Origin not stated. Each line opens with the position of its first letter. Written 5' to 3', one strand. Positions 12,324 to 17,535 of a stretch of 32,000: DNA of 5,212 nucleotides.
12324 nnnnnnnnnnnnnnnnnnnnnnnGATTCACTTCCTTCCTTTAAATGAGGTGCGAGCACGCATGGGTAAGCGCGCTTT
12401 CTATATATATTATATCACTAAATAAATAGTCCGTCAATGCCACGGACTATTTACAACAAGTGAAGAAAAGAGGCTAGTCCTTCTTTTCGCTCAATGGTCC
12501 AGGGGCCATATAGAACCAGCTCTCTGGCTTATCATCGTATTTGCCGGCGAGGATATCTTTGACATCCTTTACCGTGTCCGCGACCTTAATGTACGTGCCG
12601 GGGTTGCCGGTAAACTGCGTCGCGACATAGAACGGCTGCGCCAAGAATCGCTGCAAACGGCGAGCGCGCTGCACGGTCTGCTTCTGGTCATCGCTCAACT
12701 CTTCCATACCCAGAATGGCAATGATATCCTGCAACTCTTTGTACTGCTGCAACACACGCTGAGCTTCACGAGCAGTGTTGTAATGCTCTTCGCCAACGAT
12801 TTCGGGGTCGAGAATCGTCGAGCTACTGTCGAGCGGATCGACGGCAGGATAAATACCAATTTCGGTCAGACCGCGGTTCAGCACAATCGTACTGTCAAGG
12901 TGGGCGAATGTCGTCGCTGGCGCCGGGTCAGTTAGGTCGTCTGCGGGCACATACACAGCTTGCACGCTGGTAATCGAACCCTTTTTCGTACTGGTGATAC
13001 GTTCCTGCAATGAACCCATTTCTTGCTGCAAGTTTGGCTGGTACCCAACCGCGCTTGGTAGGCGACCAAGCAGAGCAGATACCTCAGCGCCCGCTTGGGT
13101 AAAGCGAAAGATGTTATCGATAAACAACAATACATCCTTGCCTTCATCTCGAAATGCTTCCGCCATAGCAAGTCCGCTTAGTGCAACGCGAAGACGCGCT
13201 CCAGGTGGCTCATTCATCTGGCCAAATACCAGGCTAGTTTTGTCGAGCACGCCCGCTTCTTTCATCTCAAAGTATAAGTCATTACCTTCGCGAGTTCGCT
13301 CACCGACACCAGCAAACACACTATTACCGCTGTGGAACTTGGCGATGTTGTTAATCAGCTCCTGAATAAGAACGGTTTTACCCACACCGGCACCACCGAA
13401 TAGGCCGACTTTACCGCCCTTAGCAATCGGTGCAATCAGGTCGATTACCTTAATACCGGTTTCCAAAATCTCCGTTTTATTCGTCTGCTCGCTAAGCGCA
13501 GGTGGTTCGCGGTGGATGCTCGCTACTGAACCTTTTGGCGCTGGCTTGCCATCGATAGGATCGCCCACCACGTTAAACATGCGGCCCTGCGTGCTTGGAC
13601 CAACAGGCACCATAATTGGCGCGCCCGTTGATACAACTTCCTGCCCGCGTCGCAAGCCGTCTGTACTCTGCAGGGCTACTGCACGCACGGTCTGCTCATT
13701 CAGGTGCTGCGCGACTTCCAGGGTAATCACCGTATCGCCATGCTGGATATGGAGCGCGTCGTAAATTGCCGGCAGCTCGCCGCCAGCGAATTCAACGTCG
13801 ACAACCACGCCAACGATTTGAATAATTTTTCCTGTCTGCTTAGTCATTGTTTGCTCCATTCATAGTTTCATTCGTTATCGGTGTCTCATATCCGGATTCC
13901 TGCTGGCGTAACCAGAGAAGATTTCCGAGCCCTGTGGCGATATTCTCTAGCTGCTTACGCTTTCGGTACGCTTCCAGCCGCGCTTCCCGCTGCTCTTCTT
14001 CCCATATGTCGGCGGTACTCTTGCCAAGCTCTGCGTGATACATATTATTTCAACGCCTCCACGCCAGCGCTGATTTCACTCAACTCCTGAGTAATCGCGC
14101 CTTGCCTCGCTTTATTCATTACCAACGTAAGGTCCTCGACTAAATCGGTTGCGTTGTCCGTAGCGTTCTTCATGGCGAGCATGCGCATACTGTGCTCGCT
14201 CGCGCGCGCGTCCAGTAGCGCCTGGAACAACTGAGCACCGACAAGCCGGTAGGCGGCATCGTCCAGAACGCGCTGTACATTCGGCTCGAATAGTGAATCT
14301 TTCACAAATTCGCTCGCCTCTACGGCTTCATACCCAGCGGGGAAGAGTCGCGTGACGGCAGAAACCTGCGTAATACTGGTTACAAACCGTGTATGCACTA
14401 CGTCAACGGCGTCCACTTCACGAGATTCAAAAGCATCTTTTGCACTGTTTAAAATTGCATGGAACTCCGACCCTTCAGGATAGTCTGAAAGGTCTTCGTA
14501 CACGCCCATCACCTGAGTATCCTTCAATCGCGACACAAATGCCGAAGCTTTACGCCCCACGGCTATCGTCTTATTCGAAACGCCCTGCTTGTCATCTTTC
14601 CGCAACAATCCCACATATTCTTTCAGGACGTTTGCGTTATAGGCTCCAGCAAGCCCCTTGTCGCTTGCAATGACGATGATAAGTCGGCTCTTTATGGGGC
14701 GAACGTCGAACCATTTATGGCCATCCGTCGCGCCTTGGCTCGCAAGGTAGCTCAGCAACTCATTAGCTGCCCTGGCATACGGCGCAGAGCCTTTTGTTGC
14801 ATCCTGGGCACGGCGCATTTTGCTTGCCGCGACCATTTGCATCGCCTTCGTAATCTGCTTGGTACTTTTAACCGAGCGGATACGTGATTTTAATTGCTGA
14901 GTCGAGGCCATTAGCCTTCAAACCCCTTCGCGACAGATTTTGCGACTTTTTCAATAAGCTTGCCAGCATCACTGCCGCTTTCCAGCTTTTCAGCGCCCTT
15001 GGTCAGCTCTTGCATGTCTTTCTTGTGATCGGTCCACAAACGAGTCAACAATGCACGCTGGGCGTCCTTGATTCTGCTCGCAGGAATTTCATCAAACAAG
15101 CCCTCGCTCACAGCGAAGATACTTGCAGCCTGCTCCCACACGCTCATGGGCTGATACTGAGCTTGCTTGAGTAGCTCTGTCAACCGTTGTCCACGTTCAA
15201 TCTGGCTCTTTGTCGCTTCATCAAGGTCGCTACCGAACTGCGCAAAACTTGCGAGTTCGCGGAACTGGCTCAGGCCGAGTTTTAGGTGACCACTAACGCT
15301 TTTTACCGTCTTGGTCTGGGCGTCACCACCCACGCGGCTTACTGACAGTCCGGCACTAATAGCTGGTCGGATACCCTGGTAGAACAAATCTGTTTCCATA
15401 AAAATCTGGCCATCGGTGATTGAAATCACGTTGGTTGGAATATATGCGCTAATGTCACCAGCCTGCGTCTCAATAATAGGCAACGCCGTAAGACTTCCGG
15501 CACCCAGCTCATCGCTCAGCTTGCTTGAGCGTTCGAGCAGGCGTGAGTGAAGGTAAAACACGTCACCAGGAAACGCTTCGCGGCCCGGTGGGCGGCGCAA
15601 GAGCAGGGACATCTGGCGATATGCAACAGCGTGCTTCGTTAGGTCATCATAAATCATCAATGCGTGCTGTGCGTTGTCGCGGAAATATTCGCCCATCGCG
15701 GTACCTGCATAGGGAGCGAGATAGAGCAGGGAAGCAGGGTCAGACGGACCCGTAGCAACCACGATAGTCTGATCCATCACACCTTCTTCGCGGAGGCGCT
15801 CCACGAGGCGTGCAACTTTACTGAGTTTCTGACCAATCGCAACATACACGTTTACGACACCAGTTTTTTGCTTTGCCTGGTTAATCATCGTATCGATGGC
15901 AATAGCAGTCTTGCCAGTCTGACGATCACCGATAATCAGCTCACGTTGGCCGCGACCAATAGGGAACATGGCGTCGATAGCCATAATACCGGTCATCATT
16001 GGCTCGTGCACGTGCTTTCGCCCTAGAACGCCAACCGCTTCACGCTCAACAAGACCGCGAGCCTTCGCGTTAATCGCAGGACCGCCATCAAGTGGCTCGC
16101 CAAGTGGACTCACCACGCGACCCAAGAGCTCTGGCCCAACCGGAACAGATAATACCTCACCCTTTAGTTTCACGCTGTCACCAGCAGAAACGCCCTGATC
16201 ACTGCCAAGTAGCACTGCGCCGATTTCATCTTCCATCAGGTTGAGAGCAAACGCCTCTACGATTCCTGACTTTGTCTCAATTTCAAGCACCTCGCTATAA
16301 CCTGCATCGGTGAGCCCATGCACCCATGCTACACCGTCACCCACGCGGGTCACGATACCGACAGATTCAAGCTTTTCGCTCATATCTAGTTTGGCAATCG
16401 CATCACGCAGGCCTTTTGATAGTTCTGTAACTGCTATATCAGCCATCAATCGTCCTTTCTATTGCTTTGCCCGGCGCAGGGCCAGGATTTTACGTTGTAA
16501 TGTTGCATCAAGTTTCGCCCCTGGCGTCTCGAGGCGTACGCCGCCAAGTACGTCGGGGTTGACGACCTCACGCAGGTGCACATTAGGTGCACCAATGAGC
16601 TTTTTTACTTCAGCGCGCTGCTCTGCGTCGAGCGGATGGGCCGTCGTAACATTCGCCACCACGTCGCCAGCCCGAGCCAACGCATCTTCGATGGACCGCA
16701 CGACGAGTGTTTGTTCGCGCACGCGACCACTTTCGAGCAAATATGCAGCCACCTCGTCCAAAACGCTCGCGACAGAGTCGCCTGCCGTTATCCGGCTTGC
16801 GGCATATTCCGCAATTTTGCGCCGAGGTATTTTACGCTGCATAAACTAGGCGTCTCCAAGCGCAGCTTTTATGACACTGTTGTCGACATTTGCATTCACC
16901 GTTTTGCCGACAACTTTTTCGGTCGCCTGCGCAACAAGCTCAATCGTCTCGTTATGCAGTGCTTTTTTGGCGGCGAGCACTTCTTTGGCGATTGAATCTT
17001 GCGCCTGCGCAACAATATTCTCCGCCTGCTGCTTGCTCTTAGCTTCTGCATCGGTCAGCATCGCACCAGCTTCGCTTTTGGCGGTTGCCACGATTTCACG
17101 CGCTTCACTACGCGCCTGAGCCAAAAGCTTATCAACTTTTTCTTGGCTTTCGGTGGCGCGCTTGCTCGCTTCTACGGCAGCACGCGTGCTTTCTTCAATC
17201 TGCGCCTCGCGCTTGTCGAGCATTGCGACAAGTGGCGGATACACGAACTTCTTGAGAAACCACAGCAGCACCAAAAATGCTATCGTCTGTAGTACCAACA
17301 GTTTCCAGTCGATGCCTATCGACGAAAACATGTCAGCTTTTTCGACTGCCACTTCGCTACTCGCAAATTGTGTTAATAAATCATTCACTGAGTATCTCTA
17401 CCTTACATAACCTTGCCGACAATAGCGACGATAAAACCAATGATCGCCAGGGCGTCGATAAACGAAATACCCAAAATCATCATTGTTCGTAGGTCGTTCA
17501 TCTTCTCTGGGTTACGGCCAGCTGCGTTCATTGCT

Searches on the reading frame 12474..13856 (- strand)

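Call 57: search_protein_families(library=pfam, proteins=[window:12474-13856:-], max_evalue=0.001)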
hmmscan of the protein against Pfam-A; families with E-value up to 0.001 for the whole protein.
window:12474-13856:- (460 aa): 3 families
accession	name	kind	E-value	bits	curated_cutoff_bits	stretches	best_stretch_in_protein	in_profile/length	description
PF00006.31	ATP-synt_ab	-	7e-73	245.2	29.5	1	134-346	1-213/213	ATP synthase alpha/beta family, nucleotide-binding domain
PF02874.29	ATP-synt_ab_N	-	2.3e-18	66.9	20.9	1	11-78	1-69/69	ATP synthase alpha/beta family, beta-barrel domain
PF22919.1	ATP-synt_VA_C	-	6.7e-16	58.6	24.7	1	351-416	5-72/101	C-terminal domain of V and A type ATP synthase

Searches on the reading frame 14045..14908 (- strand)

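Call 57: search_protein_families(library=pfam, proteins=[window:14045-14908:-], max_evalue=0.001)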
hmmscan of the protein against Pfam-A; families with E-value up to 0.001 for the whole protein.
window:14045-14908:- (287 aa): 1 family
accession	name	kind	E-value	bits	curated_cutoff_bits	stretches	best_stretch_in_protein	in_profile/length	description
PF00231.24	ATP-synt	-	5.9e-84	282.6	39.9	1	3-286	2-285/285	ATP synthase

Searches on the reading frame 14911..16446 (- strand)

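Call 57: search_protein_families(library=pfam, proteins=[window:14911-16446:-], max_evalue=0.001)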
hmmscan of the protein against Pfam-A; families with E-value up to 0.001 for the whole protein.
window:14911-16446:- (511 aa): 3 families
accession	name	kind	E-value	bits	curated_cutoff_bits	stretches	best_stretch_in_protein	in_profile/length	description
PF00006.31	ATP-synt_ab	-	3.6e-79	265.8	29.5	1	153-370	1-213/213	ATP synthase alpha/beta family, nucleotide-binding domain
PF00306.32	ATP-synt_ab_C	-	1e-39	136.1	27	1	377-486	1-110/126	ATP synthase alpha/beta chain, C terminal domain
PF02874.29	ATP-synt_ab_N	-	0.00013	22.8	20.9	1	29-93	5-66/69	ATP synthase alpha/beta family, beta-barrel domain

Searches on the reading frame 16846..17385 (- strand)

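Call 57: search_protein_families(library=pfam, proteins=[window:16846-17385:-], max_evalue=0.001)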
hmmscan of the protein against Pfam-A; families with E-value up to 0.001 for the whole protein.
window:16846-17385:- (179 aa): 2 families
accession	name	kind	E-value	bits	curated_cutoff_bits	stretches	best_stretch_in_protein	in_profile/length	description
PF00430.23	ATP-synt_B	-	1.5e-22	80.5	28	1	30-159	2-131/132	ATP synthase B/B' CF(0)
PF05405.19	Mt_ATP-synt_B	-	5.2e-05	23.4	21.7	1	34-176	20-159/163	Mitochondrial ATP synthase B chain precursor (ATP-synt_B)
